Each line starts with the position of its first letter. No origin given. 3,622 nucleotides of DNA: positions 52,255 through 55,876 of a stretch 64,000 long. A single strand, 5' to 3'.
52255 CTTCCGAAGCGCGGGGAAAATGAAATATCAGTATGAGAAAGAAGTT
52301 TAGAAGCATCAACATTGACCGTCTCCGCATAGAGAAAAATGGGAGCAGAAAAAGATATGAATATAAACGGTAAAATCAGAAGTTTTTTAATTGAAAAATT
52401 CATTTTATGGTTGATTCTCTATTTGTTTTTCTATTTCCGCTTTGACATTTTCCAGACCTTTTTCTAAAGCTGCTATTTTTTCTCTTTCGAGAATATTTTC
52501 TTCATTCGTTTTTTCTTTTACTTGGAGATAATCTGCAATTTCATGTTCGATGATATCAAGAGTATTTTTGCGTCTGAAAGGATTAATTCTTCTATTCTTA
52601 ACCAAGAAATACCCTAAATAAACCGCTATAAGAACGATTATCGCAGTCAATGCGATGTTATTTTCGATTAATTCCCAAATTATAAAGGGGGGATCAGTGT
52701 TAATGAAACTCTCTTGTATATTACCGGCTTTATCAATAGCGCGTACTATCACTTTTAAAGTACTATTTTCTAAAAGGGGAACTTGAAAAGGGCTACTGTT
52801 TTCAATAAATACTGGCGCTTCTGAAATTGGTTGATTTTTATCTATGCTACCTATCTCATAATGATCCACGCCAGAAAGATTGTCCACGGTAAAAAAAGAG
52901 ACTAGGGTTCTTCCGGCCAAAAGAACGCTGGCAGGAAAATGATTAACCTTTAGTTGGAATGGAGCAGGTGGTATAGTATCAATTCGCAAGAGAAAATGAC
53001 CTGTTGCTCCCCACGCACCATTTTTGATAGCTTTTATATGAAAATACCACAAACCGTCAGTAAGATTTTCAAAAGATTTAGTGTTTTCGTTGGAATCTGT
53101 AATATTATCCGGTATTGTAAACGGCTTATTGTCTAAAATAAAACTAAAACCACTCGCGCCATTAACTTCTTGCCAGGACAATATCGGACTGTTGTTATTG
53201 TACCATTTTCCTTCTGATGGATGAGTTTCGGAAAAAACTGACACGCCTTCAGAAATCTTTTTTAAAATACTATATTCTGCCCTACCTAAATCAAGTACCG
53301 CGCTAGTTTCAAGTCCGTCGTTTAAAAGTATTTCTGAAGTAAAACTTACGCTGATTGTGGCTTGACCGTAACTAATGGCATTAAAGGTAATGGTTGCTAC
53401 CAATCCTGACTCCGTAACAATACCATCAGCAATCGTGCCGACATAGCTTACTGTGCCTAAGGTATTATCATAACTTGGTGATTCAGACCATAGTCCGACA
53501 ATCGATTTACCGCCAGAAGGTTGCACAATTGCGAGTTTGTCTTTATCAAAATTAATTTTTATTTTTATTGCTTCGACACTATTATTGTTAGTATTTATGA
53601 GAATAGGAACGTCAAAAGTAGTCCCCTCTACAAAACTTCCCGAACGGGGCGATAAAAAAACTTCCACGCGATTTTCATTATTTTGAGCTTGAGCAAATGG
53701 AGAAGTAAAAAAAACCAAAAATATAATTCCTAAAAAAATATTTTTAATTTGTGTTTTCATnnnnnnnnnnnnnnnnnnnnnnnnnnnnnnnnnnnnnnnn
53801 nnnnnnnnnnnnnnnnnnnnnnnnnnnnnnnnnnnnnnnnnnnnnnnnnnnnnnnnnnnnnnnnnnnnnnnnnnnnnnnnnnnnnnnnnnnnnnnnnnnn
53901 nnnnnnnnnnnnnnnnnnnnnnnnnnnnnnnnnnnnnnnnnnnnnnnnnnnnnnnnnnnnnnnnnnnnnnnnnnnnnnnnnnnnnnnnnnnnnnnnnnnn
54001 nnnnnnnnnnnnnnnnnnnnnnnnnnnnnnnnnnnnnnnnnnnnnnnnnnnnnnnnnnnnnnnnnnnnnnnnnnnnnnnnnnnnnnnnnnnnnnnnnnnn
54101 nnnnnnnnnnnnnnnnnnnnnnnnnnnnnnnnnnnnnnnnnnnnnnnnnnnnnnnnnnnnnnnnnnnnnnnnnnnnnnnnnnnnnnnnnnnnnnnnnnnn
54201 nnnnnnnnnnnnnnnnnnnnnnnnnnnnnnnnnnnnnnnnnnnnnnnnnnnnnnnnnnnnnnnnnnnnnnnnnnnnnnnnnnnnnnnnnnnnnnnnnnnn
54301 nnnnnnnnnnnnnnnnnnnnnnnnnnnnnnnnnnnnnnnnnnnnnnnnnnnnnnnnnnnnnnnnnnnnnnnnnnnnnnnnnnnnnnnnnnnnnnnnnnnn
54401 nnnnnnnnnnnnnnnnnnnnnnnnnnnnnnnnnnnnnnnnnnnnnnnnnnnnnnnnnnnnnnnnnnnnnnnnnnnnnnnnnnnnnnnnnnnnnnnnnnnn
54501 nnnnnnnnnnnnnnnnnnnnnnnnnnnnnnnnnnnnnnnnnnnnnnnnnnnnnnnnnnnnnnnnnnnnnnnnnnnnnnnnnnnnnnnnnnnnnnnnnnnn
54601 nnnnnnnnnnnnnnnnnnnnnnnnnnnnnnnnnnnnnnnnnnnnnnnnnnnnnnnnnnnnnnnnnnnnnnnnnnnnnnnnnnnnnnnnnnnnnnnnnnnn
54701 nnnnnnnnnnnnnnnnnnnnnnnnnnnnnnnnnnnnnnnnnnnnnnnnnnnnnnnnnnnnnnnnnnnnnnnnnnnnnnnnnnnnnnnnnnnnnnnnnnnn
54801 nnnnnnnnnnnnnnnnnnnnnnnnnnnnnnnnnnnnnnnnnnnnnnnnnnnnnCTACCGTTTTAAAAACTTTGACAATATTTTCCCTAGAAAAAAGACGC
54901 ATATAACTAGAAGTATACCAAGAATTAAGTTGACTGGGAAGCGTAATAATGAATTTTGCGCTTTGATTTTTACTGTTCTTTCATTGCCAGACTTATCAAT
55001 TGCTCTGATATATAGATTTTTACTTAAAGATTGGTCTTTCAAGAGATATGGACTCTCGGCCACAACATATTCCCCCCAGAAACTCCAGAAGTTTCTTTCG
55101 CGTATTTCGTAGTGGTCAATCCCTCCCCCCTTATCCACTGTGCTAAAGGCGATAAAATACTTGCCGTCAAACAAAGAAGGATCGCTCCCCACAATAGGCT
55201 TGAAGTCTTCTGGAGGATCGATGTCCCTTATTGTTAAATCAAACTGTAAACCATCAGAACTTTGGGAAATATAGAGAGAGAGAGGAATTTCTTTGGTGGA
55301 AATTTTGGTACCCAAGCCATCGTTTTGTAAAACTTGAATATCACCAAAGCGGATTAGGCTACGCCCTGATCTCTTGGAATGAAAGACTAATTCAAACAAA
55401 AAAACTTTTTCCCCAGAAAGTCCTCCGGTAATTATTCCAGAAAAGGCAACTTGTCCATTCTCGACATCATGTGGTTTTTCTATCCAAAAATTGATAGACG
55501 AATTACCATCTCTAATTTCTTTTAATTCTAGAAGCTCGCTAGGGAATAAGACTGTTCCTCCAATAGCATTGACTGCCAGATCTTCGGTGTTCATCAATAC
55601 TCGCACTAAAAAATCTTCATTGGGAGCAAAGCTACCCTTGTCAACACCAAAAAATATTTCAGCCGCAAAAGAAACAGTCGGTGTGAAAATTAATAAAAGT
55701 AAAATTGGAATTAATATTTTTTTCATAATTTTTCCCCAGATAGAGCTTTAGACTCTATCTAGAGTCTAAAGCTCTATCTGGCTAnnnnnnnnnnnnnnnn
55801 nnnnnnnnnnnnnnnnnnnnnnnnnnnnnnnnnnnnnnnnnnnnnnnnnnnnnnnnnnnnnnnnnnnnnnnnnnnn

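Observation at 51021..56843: Cohesin-dockerin surface protein cluster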

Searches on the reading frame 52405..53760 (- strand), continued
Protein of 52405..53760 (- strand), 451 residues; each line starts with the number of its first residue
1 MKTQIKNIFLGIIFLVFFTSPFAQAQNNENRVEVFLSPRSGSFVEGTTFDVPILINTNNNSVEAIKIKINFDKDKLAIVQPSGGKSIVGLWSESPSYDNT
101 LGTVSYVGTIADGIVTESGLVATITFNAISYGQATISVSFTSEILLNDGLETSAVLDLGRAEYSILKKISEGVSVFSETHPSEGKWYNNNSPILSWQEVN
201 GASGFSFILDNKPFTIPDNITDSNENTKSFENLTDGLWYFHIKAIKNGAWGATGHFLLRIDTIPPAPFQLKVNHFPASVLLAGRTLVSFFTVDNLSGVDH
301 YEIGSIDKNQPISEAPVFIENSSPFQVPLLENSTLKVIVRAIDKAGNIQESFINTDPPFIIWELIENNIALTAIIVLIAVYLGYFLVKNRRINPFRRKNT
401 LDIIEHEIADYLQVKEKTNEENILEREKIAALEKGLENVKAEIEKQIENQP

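Call 40: fold_search(model_id=the predicted structure, library=pdb)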
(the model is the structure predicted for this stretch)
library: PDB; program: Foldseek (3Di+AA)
matches with E <= 10: 1983; with E <= 0.001: 271
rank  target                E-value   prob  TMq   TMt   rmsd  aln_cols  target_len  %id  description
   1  2w1n                  7.8e-12  1.00  0.25  0.46  15.5       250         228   16  cohesin and fibronectin type-III double module construct from the Clostridium perfringens glycoside hydrolase GH84C (released 2009-02-03)
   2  3lso_A                1.0e-09  1.00  0.20  0.20  19.6       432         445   14  Crystal structure of Putative membrane anchored protein from Corynebacterium diphtheriae (released 2010-02-23)
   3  4fl4_I                1.3e-09  1.00  0.27  0.38  18.7       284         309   12  Scaffoldin conformation and dynamics revealed by a ternary complex from the Clostridium thermocellum cellulosome (released 2012-06-27)
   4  8bxr                  1.6e-09  1.00  0.18  0.24  22.3       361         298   10  Titin FnIII-domain I109-I111 (I/A4-A/A6) from the MIR region (released 2023-02-15)
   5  4dh2_C                3.9e-09  1.00  0.26  0.69   3.1       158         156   13  Crystal structure of Coh-OlpC(Cthe_0452)-Doc435(Cthe_0435) complex: A novel type I Cohesin-Dockerin complex from Clost (released 2012-11-28)
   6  6kgf_C                5.0e-09  1.00  0.26  0.73   2.8       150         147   16  Crystal structure of CaDoc0917(R16D)-CaCohA2 complex at pH 8.2 (released 2020-07-08)
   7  4yfd_A                8.0e-09  1.00  0.26  0.24  25.0       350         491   12  Crystal structure PTP delta Ig1-Fn2 in complex with IL-1RAcP (released 2015-05-06)
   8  4dh2_A                8.5e-09  1.00  0.26  0.66   3.6       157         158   13  Crystal structure of Coh-OlpC(Cthe_0452)-Doc435(Cthe_0435) complex: A novel type I Cohesin-Dockerin complex from Clost (released 2012-11-28)
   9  6kgd_A                8.5e-09  1.00  0.26  0.70   3.4       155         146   17  Crystal structure of CaDoc0917(R49D)-CaCohA2 complex at pH 8.0 (released 2020-07-08)
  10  2vn6_A                1.0e-08  1.00  0.24  0.62   3.6       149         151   21  The Clostridium cellulolyticum dockerin displays a dual binding mode for its cohesin partner (released 2008-05-13)
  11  8beg_A                1.2e-08  1.00  0.24  0.17  25.1       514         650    8  Structure of Ig-like domains from PrgB (released 2022-11-30)
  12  6kgf_A                1.5e-08  1.00  0.26  0.74   3.3       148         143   16  Crystal structure of CaDoc0917(R16D)-CaCohA2 complex at pH 8.2 (released 2020-07-08)
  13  2vn5_C                1.8e-08  1.00  0.25  0.67   3.5       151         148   20  The Clostridium cellulolyticum dockerin displays a dual binding mode for its cohesin partner (released 2008-05-20)
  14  1g1k_A                2.0e-08  1.00  0.25  0.70   3.5       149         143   23  COHESIN MODULE FROM THE CELLULOSOME OF CLOSTRIDIUM CELLULOLYTICUM (released 2000-11-22)
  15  4yfg_A                2.0e-08  1.00  0.26  0.25  24.6       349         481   12  Crystal structure of PTP delta meA3/meB minus variant Ig1-Fn1 (released 2015-05-06)
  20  4uyp_C                7.1e-08  1.00  0.25  0.70   3.6       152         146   21  High resolution structure of the third cohesin ScaC in complex with the ScaB dockerin with a mutation in the N-termina (released 2015-04-15)
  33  4uyp_A                2.3e-07  1.00  0.25  0.71   3.4       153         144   19  High resolution structure of the third cohesin ScaC in complex with the ScaB dockerin with a mutation in the N-termina (released 2015-04-15)
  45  5aoz                  8.5e-07  1.00  0.23  0.65   4.4       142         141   15  High resolution SeMet structure of the third cohesin from Ruminococcus flavefaciens scaffoldin protein, ScaB (released 2016-09-28)
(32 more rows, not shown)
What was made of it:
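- On Cohesin domain (Pfam PF00963): Foldseek against the PDB returns 2w1n at E 7.8e-12 and more than 20 cohesins at TM 0.62-0.79 and rmsd about 3 A (call 40).
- Closest known: Cell-surface anchoring scaffoldins of cellulosomes. Same: The C451 model superposes on OlpC, OlpA, ScaC and ScaB cohesins at TM 0.65-0.74 (call 40).
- Closest known: Clostridium perfringens non-cellulosomal cohesin-dockerin toxin/glycosidase complexes. Same: This is the best structural match (2w1n, E 7.8e-12, call 40).
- Sequence similarity to characterised cohesins is weak, 13-23% identity in structural alignments (call 40).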

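Call 73: search_protein_families(library=pfam, alignment_id=A1, max_evalue=0.01)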
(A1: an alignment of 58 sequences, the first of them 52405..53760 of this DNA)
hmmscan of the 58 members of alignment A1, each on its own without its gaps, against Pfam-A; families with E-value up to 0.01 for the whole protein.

A. member 1, window:52405-53760:- (451 aa): 1 family
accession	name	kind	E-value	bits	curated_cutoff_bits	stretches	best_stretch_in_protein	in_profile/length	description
PF00963.24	Cohesin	-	4e-08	34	24.1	1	46-149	13-123/139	Cohesin domain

B. families by the number of members that match (of 58 scanned): 7 families
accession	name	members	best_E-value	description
PF00963.24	Cohesin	53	1.1e-10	Cohesin domain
PF19077.6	Big_13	5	0.0002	Bacterial Ig-like domain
PF10781.14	DSRB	1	0.00065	Dextransucrase DSRB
PF23371.1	Vp24_capsid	1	0.0021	Capsid protein Vp24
PF20403.5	DUF6693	1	0.0044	Family of unknown function (DUF6693)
PF10779.14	XhlA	1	0.0083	Haemolysin XhlA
PF14584.11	DUF4446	1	0.0097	Protein of unknown function (DUF4446)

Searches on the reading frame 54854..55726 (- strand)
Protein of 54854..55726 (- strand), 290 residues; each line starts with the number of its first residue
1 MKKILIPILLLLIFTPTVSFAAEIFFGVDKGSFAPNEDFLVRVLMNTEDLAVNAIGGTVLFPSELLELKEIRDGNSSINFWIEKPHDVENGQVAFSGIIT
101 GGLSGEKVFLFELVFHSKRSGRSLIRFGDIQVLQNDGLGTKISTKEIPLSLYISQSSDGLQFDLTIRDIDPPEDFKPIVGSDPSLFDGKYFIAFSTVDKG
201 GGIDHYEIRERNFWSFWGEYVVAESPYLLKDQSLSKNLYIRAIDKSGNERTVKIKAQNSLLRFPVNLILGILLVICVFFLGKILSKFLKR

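Call 3: search_protein_families(library=pfam, proteins=[window:54854-55726:-], max_evalue=1)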
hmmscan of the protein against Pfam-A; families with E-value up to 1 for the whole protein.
window:54854-55726:- (290 aa): 1 family
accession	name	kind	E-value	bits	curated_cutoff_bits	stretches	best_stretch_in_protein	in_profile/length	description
PF13139.11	DUF3981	-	0.092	13.6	25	1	239-274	11-45/115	Domain of unknown function (DUF3981)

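Call 4: search_protein_families(library=ncbifam, proteins=[window:54854-55726:-], max_evalue=1)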
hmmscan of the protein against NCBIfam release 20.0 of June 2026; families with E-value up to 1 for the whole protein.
window:54854-55726:- (290 aa): 1 family
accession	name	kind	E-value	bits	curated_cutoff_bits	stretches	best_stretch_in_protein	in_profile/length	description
NF047446.1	barrel_OmpL47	domain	0.21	12.1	40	1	195-252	10-61/68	OmpL47-type beta-barrel domain-containing protein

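Call 61: search_protein_families(library=pfam, alignment_id=A5, max_evalue=0.01)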
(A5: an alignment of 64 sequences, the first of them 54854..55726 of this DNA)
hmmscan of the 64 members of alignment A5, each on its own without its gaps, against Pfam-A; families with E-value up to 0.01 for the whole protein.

A. member 1, window:54854-55726:- (290 aa): 0 families

B. families by the number of members that match (of 64 scanned): 3 families
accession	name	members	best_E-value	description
PF00963.24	Cohesin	10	3.3e-06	Cohesin domain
PF24893.1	DUF7743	1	0.0012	Domain of unknown function (DUF7743)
PF17870.6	Insulin_TMD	1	0.0068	Insulin receptor trans-membrane segment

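Call 63: search_solved_structures(query=A5, max_evalue=1)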
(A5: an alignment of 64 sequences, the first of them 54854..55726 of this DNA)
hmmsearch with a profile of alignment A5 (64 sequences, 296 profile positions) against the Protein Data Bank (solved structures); distinct sequences matched with E-value up to 1: 5.
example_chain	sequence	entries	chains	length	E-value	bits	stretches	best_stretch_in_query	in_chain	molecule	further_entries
5aoz_A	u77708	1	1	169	0.0037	19.8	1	19-77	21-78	PUTATIVE CELLULOSOMAL SCAFFOLDIN PROTEIN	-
5m2o_A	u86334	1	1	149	0.013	17.9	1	23-77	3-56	Putative cellulosomal scaffoldin protein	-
5m2s_A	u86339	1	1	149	0.03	16.8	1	21-76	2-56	Putative cellulosomal scaffoldin protein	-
2ho9_A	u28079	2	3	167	0.95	11.9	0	187-249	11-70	Chemotaxis protein cheW | CheW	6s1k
7urp_A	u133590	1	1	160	0.96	11.9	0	28-75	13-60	Ribonucleases G and E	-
